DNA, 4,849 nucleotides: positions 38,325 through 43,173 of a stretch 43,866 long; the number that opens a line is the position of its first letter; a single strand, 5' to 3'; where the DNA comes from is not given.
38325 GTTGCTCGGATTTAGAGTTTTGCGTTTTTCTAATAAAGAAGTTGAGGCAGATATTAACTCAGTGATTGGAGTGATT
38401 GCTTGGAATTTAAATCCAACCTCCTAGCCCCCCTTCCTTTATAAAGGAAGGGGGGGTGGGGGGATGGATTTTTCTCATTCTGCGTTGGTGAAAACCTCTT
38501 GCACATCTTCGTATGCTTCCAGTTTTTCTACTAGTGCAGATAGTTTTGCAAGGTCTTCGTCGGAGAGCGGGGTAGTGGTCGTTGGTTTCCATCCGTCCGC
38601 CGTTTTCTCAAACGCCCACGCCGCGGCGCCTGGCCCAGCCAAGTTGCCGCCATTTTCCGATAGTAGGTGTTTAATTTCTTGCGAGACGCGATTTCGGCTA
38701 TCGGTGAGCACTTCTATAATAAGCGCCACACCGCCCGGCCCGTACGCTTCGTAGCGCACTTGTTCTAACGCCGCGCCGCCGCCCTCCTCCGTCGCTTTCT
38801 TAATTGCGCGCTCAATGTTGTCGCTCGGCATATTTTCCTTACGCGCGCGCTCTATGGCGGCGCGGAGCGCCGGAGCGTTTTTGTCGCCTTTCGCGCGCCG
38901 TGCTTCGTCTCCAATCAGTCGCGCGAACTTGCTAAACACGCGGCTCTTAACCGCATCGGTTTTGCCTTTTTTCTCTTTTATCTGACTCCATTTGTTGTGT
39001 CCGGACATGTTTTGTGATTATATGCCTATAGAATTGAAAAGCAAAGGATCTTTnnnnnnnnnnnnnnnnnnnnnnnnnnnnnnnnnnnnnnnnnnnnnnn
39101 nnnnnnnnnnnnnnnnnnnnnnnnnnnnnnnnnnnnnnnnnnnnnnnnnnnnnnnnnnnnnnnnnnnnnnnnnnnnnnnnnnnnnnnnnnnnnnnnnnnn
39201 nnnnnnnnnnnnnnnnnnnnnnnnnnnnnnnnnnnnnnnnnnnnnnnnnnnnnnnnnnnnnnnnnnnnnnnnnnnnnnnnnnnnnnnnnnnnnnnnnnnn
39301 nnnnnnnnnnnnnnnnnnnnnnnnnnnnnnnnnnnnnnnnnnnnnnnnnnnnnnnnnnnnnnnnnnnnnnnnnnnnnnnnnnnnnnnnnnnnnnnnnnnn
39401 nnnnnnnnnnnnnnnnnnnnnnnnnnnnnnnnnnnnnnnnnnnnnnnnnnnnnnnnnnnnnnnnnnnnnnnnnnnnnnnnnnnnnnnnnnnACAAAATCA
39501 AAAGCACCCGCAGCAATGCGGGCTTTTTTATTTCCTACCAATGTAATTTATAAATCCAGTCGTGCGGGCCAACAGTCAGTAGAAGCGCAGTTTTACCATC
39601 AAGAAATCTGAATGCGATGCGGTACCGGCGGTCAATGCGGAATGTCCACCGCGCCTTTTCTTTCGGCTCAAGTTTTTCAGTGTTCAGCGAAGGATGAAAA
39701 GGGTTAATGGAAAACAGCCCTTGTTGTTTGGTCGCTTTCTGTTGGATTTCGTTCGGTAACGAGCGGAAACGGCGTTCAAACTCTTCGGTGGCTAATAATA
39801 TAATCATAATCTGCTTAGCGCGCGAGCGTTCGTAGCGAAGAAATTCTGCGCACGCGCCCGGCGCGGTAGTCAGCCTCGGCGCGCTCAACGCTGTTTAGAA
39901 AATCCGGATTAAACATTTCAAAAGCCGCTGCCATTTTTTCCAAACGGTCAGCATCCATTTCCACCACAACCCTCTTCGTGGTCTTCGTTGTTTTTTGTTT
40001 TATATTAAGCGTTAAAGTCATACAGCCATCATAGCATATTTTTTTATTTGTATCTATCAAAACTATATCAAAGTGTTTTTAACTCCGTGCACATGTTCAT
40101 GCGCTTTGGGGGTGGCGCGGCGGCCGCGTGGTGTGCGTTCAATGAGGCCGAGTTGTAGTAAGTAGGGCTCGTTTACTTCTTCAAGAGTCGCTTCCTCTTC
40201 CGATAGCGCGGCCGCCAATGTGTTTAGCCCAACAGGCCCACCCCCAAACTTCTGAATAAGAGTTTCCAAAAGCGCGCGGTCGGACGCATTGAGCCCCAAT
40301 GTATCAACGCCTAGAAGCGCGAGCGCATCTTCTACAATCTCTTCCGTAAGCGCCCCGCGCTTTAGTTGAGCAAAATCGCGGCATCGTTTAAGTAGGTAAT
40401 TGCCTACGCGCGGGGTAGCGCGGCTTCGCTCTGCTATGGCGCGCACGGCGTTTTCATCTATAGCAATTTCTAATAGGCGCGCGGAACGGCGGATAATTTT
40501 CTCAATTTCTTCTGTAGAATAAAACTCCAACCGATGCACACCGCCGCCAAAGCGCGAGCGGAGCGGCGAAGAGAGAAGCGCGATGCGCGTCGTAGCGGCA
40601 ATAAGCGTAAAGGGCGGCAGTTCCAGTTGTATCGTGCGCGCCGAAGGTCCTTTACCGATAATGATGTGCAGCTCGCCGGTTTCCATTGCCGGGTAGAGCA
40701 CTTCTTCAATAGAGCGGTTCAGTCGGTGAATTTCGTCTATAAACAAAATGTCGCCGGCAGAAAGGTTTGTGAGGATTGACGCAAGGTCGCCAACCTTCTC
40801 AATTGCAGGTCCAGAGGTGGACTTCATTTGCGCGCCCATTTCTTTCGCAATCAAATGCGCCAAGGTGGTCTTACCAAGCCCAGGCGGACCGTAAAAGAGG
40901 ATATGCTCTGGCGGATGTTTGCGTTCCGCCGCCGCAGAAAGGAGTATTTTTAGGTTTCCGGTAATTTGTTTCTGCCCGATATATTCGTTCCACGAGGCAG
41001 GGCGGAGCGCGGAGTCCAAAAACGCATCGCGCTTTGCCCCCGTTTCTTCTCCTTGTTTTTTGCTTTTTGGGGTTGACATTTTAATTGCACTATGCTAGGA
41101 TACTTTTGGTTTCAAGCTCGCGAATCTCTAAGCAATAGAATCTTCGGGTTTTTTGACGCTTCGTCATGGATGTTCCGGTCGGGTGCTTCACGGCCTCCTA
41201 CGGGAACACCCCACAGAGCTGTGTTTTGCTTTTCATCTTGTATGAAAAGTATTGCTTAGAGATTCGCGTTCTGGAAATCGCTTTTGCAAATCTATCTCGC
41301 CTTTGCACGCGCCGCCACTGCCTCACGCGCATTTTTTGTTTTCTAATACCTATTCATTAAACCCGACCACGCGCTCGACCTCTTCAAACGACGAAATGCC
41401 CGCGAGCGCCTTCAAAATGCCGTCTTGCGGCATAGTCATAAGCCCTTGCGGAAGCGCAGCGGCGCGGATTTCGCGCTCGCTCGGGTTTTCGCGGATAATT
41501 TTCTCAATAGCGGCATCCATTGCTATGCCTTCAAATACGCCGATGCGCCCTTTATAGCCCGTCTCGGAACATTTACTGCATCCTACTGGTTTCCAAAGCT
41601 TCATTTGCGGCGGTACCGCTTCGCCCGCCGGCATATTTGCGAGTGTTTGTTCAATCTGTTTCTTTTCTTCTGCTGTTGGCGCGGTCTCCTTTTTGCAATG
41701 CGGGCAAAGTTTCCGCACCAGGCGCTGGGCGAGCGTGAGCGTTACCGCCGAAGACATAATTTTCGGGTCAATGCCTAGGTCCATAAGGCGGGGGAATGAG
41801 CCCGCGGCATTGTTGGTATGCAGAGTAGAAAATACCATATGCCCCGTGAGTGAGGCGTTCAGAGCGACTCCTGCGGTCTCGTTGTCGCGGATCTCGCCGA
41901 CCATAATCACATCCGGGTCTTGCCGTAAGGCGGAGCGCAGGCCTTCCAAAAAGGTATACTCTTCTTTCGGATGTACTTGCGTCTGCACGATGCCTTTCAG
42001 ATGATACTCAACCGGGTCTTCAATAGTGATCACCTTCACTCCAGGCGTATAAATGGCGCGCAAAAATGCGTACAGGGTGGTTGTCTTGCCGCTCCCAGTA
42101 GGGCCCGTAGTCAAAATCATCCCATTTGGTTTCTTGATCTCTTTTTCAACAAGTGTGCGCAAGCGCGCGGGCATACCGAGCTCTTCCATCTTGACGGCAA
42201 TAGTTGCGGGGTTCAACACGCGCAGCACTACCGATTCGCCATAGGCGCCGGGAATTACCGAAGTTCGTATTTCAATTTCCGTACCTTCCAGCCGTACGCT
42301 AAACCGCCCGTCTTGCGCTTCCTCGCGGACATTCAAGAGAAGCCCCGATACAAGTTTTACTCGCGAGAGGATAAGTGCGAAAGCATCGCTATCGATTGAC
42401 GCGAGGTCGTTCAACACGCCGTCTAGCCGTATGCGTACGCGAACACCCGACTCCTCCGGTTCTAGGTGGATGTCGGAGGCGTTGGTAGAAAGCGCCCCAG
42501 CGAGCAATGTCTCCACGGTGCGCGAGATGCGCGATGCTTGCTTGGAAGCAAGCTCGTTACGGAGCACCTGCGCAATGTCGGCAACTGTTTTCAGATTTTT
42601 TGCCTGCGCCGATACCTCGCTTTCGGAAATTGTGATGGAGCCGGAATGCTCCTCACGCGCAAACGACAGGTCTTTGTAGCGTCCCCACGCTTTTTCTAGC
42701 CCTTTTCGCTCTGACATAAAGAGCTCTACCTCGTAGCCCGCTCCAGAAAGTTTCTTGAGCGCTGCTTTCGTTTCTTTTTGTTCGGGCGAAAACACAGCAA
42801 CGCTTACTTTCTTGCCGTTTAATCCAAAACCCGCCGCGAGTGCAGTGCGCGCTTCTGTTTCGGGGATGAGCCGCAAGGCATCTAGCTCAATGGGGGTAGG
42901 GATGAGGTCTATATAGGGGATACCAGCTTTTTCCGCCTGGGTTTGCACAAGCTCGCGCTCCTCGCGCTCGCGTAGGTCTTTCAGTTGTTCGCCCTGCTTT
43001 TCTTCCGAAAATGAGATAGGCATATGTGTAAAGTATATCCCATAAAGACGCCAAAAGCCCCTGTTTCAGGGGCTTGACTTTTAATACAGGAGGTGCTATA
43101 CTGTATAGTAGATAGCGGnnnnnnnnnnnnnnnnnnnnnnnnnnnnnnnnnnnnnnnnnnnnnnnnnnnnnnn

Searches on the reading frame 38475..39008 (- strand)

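Call 49: search_protein_families(library=pfam, proteins=[window:38475-39008:-], max_evalue=0.01)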
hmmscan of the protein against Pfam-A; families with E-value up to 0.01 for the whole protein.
window:38475-39008:- (177 aa): 2 families
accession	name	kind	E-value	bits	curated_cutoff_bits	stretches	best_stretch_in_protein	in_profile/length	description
PF01709.26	Transcrip_reg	-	4e-28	98.6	27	2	81-136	1-56/160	TACO1/YebC second and third domain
PF20772.2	TACO1_YebC_N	-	1.1e-21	77.5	36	1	5-74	1-72/73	TACO1/YebC protein N-terminal domain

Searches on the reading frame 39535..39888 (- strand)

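Call 49: search_protein_families(library=pfam, proteins=[window:39535-39888:-], max_evalue=0.01)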
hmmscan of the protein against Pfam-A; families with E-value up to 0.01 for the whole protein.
window:39535-39888:- (117 aa): 1 family
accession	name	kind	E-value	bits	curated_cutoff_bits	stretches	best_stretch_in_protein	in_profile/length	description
PF05015.19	HigB-like_toxin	-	0.00032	21.6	27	1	67-100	50-83/91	RelE-like toxin of type II toxin-antitoxin system HigB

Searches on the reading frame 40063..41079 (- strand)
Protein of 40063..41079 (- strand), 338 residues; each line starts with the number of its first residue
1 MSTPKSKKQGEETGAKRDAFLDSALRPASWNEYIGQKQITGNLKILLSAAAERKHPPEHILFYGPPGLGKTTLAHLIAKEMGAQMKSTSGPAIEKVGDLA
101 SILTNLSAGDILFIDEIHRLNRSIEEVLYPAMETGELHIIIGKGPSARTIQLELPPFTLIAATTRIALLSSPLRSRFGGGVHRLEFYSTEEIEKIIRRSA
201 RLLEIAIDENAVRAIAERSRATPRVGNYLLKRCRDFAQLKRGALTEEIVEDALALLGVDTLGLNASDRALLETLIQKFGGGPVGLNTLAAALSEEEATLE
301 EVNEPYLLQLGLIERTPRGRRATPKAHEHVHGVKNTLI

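Call 49: search_protein_families(library=pfam, proteins=[window:40063-41079:-], max_evalue=0.01)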
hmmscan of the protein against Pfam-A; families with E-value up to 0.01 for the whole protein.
window:40063-41079:- (338 aa): 22 families
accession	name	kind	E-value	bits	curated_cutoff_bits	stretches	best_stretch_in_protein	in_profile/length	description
PF05496.18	RuvB_N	-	8.8e-71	237.2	27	1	25-178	1-154/159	Holliday junction DNA helicase RuvB P-loop domain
PF05491.19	RuvB_C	-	1.9e-24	85.8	24.7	1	261-330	2-71/72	RuvB C-terminal winged helix domain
PF17864.7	AAA_lid_4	-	9.9e-23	80.1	27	1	187-259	1-74/74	RuvB AAA lid domain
PF00004.35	AAA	-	3.4e-21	76.5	21.2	1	60-178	1-124/131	ATPase family associated with various cellular activities (AAA)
PF07728.20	AAA_5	-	1.6e-10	41.5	22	1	59-177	1-139/139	AAA domain (dynein-related subfamily)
PF01078.27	Mg_chelatase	-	1.1e-05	25.4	20.3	0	47-79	15-44/207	Magnesium chelatase, subunit ChlI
PF00910.28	RNA_helicase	-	4.8e-05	24.2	21.5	1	60-134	1-77/105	RNA helicase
PF06068.19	TIP49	-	0.00024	20.9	23.8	1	32-86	25-79/347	TIP49 P-loop domain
PF00931.28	NB-ARC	-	0.00027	20.7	23.5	0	55-80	16-41/248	NB-ARC domain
PF13191.12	AAA_16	-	0.00036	21.5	32.6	0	46-84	15-51/167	AAA ATPase domain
PF13173.12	AAA_14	-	0.00057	20.3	27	1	60-141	5-95/129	AAA domain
PF00158.32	Sigma54_activat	-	0.0007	19.8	20.2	0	107-140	92-125/168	Sigma-54 interaction domain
PF13401.12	AAA_22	-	0.0011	19.7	27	0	58-81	6-29/130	AAA domain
PF07724.20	AAA_2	-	0.0012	19.4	27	0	110-138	77-105/166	AAA domain (Cdc48 subfamily)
PF03266.21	NTPase_1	-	0.0013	19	23.9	0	60-90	2-32/168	NTPase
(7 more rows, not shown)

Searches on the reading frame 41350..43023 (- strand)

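Call 49: search_protein_families(library=pfam, proteins=[window:41350-43023:-], max_evalue=0.01)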
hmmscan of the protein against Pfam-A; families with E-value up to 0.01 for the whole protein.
window:41350-43023:- (557 aa): 9 families
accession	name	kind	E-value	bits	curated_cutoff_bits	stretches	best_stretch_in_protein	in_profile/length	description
PF00437.27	T2SSE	-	1.5e-116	389.6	24.9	1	161-551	3-370/370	Type II/IV secretion system protein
PF05157.20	MshEN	-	5.8e-06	26.6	23.1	1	34-118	2-85/90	MshEN domain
PF25199.1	nSTAND_NTPase5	-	0.00052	20.3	34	1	292-345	33-87/145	Novel STAND NTPase 5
PF13191.12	AAA_16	-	0.0012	19.9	32.6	1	287-334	11-58/167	AAA ATPase domain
PF13401.12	AAA_22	-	0.0016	19.2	27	0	299-343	4-48/130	AAA domain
PF20720.3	nSTAND3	-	0.0025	18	27.2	1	296-339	13-56/155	Novel STAND NTPase 3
PF13604.12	AAA_30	-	0.0029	17.8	27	1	290-332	8-50/191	AAA domain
PF13476.12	AAA_23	-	0.0055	17.8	27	0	295-326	14-45/201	AAA domain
PF13555.12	AAA_29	-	0.007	16.5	27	0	299-323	21-45/61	P-loop containing region of AAA domain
